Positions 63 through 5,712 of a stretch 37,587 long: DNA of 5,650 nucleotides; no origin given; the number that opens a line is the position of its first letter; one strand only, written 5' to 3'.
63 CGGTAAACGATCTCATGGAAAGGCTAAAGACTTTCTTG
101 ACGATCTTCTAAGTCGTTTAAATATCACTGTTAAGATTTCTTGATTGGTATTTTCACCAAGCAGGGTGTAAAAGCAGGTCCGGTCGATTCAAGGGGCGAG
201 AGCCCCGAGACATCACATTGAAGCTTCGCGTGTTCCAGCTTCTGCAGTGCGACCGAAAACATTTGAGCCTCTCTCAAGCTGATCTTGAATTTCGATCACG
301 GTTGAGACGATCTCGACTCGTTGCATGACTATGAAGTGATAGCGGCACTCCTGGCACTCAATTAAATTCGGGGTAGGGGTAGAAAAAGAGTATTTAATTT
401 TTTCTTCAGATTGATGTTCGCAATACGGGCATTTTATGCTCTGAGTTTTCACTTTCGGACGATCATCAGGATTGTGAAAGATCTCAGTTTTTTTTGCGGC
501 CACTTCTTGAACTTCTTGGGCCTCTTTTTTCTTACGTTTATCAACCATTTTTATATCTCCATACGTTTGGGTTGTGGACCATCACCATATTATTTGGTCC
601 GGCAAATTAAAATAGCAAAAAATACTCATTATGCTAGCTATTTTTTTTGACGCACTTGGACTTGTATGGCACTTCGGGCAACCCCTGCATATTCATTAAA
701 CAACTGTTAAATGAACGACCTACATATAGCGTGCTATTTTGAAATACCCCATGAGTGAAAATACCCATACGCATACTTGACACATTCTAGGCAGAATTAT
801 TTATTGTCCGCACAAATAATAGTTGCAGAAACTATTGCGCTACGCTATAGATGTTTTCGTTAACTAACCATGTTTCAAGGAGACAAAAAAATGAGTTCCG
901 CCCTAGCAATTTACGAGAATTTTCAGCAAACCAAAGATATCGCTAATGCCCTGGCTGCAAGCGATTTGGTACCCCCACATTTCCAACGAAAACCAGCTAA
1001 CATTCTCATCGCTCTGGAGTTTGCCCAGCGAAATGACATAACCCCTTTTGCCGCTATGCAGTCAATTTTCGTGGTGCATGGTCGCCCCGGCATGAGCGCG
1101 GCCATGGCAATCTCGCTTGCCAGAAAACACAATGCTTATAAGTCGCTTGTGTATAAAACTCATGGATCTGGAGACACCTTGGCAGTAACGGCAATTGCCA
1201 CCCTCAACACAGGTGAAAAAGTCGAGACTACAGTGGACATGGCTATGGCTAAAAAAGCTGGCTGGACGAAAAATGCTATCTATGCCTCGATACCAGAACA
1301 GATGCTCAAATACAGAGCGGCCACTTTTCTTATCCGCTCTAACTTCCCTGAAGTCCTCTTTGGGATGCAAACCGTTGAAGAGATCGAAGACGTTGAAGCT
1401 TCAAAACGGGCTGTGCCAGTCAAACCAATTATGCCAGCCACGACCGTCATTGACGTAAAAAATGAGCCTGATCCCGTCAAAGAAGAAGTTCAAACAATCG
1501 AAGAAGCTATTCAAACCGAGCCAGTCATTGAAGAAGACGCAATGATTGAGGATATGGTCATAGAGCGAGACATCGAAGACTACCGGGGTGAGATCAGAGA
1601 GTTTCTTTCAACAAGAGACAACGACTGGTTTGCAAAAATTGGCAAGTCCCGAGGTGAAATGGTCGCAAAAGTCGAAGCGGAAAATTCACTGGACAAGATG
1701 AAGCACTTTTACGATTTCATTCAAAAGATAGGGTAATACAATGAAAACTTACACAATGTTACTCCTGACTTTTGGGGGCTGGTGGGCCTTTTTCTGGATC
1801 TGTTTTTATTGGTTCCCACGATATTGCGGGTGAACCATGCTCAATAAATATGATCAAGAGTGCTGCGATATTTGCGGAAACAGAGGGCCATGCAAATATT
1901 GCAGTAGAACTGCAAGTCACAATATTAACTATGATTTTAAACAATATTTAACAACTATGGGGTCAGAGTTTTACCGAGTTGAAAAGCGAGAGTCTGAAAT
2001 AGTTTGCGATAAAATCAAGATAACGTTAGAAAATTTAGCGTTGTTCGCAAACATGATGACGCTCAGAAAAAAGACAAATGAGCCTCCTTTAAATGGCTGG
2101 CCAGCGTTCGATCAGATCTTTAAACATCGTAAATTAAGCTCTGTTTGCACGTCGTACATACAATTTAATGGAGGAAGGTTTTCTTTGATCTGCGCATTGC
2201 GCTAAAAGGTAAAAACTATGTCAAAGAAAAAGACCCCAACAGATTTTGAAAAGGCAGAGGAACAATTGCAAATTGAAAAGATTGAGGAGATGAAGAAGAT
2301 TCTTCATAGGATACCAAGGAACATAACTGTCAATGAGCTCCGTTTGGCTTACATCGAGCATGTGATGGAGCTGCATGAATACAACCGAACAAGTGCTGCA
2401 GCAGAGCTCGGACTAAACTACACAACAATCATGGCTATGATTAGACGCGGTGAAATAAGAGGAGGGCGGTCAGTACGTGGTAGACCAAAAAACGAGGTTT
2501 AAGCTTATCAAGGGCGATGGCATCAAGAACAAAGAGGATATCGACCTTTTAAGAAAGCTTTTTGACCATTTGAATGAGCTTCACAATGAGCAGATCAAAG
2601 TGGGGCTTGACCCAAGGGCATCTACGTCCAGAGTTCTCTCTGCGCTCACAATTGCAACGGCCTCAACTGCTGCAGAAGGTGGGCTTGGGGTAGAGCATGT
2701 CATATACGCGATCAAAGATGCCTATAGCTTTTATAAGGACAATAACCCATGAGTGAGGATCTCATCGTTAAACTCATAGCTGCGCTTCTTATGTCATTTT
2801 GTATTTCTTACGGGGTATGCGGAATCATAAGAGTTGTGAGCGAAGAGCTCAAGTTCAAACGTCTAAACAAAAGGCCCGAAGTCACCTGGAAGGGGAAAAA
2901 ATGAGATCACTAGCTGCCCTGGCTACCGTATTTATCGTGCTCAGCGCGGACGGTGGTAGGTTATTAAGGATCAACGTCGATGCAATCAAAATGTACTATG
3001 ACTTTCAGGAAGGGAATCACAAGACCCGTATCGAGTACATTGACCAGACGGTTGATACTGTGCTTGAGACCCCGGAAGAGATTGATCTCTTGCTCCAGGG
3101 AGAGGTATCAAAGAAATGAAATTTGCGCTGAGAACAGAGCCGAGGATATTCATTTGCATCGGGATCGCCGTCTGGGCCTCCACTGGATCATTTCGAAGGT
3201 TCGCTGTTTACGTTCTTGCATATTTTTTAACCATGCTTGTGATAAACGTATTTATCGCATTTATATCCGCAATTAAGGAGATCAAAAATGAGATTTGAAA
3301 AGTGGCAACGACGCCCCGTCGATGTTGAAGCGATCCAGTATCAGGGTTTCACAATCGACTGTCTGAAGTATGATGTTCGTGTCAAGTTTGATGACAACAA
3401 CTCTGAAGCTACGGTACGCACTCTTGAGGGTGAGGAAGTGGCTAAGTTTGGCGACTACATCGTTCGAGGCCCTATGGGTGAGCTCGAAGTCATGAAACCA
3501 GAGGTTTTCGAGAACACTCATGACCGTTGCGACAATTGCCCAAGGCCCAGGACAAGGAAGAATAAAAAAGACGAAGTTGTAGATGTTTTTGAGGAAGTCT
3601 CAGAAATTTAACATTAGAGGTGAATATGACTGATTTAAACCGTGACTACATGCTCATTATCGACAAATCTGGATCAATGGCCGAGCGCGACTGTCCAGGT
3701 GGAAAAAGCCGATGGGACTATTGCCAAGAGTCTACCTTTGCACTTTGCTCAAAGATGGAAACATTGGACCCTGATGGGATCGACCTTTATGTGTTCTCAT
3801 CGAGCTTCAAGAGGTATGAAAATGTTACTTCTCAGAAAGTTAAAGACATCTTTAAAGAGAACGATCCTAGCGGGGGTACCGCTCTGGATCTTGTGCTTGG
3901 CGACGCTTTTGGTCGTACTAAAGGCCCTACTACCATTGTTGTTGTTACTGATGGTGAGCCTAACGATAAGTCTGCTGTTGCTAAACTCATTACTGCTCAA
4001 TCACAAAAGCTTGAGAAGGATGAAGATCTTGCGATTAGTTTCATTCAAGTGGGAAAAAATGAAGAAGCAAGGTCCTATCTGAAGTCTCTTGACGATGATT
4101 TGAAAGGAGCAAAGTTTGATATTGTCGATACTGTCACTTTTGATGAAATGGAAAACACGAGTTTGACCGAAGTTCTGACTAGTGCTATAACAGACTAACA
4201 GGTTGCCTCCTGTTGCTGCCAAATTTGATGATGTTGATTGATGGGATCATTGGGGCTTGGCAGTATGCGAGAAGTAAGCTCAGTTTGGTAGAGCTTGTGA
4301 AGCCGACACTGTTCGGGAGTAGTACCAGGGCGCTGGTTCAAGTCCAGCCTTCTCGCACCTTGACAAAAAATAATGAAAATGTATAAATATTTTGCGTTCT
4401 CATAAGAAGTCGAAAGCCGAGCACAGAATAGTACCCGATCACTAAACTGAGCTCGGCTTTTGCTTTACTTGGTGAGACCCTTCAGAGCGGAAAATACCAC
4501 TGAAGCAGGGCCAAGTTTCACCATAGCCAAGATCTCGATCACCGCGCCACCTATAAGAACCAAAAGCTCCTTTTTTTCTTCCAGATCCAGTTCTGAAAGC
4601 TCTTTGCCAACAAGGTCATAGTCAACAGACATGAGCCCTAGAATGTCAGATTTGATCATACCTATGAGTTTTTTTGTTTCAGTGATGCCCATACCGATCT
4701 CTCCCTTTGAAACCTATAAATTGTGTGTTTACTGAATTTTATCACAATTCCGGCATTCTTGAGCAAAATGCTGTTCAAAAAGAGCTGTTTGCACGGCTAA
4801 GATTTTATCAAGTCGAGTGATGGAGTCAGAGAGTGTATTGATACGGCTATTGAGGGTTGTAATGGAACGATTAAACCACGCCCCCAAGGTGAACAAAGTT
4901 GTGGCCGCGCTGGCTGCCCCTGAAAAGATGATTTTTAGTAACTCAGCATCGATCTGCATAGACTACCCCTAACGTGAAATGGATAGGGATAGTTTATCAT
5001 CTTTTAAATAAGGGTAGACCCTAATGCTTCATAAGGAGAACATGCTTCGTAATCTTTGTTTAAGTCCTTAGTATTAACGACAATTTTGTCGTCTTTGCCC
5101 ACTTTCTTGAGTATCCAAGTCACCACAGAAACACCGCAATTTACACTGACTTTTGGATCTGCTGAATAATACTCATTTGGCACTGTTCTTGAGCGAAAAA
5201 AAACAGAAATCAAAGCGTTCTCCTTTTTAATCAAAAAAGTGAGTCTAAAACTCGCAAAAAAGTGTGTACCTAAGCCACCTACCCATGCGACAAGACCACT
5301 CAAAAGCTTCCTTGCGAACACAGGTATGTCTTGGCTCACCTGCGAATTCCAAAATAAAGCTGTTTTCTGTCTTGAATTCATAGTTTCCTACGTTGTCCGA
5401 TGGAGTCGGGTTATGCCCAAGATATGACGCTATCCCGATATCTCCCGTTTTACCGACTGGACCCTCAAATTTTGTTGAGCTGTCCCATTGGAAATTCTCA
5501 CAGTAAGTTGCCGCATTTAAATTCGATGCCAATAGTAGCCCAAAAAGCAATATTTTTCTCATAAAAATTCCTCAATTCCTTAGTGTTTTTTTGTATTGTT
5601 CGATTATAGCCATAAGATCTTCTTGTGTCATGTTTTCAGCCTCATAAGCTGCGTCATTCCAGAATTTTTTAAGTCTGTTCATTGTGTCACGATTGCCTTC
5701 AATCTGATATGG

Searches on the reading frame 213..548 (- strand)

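Call 40: search_protein_families(library=pfam, proteins=[window:213-548:-], max_evalue=0.01)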
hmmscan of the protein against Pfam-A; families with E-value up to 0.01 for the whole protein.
window:213-548:- (111 aa): 1 family
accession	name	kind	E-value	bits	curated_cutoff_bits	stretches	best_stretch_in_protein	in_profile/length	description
PF23451.1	Zn_ribbon_PaaD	-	6.1e-05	23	27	1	29-72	6-49/53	PaaD zinc beta ribbon domain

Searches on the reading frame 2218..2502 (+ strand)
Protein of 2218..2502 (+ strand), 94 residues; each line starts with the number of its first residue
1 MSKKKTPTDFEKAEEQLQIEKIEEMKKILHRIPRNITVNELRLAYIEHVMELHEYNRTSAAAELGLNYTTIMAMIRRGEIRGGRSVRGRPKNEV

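Call 40: search_protein_families(library=pfam, proteins=[window:2218-2502:+], max_evalue=0.01)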
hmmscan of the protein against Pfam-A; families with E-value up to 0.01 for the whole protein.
window:2218-2502:+ (94 aa): 2 families
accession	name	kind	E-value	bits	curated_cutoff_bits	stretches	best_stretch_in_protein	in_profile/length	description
PF02954.25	HTH_8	-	3.1e-06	27.2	22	1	45-72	9-36/42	Bacterial regulatory protein, Fis family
PF12728.13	HTH_17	-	0.004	17.8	27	1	60-86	7-32/51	Helix-turn-helix domain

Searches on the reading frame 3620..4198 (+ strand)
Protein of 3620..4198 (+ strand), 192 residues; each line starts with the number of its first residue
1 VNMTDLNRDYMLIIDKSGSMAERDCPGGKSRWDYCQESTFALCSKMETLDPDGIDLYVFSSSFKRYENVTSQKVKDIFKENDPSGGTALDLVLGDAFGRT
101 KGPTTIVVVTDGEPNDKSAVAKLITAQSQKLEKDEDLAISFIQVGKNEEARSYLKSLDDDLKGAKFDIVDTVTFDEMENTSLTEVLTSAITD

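Call 40: search_protein_families(library=pfam, proteins=[window:3620-4198:+], max_evalue=0.01)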
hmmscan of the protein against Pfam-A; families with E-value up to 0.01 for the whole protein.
window:3620-4198:+ (192 aa): 4 families
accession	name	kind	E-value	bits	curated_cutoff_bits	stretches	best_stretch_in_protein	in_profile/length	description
PF13519.12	VWA_2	-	3.4e-08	34.5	27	1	11-113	2-107/107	von Willebrand factor type A domain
PF00092.34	VWA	-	5.3e-07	30.5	23.8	1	11-155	3-148/174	von Willebrand factor type A domain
PF10138.15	vWA-TerF-like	-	3.8e-06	27.7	29.4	1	11-179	5-173/200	vWA found in TerF C terminus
PF13768.12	VWA_3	-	0.00082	19.9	27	1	63-157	53-145/155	von Willebrand factor type A domain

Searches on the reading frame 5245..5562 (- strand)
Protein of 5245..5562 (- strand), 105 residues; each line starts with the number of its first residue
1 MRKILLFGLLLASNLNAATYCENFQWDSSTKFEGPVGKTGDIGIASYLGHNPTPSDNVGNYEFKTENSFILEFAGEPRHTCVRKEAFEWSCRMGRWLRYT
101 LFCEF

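Call 40: search_protein_families(library=pfam, proteins=[window:5245-5562:-], max_evalue=0.01)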
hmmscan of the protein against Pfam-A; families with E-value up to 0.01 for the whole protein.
window:5245-5562:- (105 aa): 0 families

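Call 64: search_protein_families(library=phrogs, proteins=[window:5245-5562:-], max_evalue=0.01)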
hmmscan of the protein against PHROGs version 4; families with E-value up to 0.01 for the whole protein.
window:5245-5562:- (105 aa): 0 families
